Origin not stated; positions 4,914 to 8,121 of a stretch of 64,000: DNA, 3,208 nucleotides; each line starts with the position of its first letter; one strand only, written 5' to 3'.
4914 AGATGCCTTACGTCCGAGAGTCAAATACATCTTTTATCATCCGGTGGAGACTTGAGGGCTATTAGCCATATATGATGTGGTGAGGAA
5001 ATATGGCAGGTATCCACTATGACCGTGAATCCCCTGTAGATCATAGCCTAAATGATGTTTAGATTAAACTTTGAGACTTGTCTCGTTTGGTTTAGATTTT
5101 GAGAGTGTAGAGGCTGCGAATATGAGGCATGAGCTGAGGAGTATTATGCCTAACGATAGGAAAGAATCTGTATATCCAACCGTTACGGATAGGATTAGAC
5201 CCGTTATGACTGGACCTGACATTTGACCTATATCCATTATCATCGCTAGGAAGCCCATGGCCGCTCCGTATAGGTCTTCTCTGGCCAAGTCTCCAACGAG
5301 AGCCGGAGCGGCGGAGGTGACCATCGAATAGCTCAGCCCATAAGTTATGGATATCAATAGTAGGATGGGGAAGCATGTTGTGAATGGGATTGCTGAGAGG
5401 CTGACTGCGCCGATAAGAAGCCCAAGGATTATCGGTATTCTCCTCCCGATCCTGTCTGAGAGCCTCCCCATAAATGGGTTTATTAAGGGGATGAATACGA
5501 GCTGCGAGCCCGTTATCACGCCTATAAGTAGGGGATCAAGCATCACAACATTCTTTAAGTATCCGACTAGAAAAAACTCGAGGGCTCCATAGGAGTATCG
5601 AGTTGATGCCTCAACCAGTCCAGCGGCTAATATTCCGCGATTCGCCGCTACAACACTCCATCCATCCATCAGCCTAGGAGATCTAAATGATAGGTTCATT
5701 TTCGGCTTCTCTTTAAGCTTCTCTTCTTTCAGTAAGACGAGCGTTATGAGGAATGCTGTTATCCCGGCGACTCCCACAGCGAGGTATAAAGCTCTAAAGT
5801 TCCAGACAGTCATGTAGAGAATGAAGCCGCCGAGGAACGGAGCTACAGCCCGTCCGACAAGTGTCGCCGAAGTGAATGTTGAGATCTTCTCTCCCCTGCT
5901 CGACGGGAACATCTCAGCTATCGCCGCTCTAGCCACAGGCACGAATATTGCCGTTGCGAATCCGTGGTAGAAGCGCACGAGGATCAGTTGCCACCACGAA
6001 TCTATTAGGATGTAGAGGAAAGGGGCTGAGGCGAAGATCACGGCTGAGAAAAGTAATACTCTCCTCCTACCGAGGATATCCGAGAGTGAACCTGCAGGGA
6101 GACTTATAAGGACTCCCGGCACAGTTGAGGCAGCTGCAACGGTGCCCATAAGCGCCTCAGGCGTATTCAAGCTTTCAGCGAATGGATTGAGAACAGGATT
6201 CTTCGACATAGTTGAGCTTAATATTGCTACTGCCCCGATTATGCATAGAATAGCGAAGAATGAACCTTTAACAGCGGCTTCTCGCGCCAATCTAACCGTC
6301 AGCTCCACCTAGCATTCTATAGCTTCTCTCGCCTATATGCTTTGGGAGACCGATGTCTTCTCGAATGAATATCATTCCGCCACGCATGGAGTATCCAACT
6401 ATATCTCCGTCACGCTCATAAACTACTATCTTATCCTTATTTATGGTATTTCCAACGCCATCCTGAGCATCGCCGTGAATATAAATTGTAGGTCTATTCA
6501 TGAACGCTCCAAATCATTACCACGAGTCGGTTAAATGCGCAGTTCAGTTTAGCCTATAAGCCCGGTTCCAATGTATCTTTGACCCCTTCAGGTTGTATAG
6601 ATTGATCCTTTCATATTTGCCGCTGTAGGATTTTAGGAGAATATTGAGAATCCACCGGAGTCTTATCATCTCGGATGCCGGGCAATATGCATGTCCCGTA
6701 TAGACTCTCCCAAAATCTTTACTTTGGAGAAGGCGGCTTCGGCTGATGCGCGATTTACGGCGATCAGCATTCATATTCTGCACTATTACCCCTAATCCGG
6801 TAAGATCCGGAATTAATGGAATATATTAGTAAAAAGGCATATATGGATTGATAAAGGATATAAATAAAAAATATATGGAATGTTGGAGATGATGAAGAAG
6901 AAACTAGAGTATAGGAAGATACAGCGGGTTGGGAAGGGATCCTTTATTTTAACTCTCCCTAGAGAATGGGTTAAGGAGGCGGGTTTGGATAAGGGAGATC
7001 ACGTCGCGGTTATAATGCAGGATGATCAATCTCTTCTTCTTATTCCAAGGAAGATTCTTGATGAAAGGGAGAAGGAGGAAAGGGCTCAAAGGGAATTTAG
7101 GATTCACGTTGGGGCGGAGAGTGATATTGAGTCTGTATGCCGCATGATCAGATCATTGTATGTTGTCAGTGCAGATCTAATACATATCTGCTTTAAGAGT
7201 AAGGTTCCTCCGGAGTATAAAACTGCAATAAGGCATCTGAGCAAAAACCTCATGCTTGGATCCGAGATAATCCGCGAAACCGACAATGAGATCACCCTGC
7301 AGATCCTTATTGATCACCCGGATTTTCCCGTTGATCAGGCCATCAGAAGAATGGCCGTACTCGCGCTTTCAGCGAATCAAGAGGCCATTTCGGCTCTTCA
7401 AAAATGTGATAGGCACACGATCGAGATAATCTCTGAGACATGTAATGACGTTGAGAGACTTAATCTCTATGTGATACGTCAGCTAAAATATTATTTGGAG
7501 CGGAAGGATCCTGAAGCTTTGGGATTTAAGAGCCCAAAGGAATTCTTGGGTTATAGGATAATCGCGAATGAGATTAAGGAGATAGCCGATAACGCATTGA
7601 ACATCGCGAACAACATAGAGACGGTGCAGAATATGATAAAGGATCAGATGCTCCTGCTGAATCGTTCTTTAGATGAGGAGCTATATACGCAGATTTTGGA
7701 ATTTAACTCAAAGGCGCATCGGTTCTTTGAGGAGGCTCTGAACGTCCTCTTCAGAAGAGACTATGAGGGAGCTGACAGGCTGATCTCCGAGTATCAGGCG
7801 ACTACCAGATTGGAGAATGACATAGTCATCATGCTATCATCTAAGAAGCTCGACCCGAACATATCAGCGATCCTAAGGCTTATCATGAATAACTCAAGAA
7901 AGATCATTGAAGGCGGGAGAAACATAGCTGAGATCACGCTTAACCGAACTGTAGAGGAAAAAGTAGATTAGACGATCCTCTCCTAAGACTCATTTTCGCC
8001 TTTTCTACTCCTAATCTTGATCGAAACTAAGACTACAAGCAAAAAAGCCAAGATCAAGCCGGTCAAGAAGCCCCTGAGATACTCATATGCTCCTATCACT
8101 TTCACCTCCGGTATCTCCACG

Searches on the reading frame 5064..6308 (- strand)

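Call 20: search_protein_families(library=pfam, proteins=[window:5064-6308:-], max_evalue=0.001)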
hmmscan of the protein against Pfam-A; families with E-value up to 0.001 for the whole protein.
window:5064-6308:- (414 aa): 4 families
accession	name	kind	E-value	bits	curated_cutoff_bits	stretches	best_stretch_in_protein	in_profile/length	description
PF07690.21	MFS_1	-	4.8e-52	177.4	33.4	2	22-229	2-211/347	Major Facilitator Superfamily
PF05977.19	MFS_3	-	3.8e-13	49.2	27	1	46-193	39-189/524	Transmembrane secretion effector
PF00083.30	Sugar_tr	-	2e-12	47.2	22.3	1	24-189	19-188/452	Sugar (and other) transporter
PF01770.24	Folate_carrier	-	7.3e-05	22.1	27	1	66-195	55-184/412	Reduced folate carrier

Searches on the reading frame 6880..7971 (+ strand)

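Call 72: search_protein_families(library=pfam, proteins=[window:6880-7971:+], max_evalue=0.00001)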
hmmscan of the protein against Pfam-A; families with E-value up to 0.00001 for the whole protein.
window:6880-7971:+ (363 aa): 2 families
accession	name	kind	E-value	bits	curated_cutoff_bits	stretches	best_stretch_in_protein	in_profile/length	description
PF01895.24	PhoU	-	5.3e-11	43.2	23.5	1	155-245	1-88/89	PhoU domain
PF04014.23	MazE_antitoxin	-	1.4e-08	35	24.7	1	15-58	1-44/48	Antidote-toxin recognition MazE, bacterial antitoxin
